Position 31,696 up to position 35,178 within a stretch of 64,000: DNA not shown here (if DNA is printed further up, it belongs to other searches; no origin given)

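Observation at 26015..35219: Four-gene SNF2 helicase / 235-aa protein / type III Mod / Res operon with a terminal XRE HTH gene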

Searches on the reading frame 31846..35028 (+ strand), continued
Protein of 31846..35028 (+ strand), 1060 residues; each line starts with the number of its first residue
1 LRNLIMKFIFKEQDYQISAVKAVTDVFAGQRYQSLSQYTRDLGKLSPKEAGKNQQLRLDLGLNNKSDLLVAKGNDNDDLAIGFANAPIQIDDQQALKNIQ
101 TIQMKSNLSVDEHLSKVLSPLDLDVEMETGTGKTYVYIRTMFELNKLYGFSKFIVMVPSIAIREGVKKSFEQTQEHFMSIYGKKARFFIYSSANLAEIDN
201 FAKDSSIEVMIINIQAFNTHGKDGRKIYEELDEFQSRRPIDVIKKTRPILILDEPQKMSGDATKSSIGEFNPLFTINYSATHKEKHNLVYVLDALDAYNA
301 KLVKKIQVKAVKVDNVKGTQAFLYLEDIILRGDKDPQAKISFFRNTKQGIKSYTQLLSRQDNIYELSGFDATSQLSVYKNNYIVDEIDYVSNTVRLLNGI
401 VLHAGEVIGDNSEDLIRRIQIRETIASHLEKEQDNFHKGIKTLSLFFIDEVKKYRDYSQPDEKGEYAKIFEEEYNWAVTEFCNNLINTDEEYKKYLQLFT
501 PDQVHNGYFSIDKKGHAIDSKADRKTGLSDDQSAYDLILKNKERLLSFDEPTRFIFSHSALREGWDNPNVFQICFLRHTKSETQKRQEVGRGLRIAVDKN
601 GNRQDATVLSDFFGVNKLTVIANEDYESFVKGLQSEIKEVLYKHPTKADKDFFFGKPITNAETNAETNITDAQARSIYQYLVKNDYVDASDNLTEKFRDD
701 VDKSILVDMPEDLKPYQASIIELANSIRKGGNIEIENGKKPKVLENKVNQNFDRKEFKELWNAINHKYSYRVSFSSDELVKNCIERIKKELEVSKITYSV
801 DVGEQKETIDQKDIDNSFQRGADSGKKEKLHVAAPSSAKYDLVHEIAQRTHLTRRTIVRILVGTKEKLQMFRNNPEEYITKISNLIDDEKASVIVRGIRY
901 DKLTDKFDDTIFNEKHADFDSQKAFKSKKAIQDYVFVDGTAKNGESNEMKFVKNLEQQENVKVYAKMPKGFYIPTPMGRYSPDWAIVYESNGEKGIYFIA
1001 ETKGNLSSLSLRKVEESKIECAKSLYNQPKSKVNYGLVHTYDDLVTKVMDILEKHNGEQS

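Call 92: get_annotated_region(hit=H177, flank=9000)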
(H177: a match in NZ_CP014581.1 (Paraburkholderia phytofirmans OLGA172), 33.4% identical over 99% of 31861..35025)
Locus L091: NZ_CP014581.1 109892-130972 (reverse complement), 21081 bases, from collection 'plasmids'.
description: Paraburkholderia phytofirmans OLGA172 plasmid pOLGA2, complete sequence
organism: Paraburkholderia phytofirmans OLGA172 (NCBI taxid 1417228)
taxonomy: Bacteria; Pseudomonadota; Betaproteobacteria; Burkholderiales; Burkholderiaceae; Paraburkholderia; Paraburkholderia phytofirmans; Paraburkholderia phytofirmans OLGA172
host: -; source: -; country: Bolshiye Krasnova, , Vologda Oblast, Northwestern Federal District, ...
typing (MOB-suite, as given by PLSDB): conjugative; relaxase MOBF; mating-pair formation MPF_F
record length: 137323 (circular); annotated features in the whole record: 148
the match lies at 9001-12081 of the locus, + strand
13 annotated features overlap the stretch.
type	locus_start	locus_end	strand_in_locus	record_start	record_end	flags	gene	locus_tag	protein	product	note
CDS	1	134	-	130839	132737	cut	-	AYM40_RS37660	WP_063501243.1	phage integrase family protein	-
CDS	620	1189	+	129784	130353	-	-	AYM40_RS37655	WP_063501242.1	hypothetical protein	-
CDS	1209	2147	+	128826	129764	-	-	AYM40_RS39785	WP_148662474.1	hypothetical protein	-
CDS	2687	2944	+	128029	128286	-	-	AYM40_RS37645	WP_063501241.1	hypothetical protein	-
CDS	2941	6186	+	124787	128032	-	-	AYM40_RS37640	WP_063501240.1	helicase-related protein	-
CDS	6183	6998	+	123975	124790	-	-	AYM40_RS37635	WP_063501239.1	DUF4391 domain-containing protein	-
CDS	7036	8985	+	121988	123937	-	-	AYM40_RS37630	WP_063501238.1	site-specific DNA-methyltransferase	GO:0006306 - DNA methylation [Evidence IEA]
CDS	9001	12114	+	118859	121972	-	-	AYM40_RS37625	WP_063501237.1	DEAD/DEAH box helicase family protein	-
CDS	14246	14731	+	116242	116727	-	-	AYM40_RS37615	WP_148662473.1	hypothetical protein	-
CDS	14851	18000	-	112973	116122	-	-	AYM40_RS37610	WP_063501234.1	error-prone DNA polymerase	-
CDS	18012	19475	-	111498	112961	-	-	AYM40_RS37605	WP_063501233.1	DNA polymerase Y family protein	-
CDS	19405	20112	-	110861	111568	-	imuA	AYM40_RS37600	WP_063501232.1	translesion DNA synthesis-associated protein ImuA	GO:0051782 - negative regulation of cell division [Evidence IEA]; GO:0009432 - SOS response [Evidence IEA]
CDS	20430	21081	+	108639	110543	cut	ligD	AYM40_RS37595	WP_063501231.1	DNA ligase D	GO:0006303 - double-strand break repair via nonhomologous end joining [Evidence IEA]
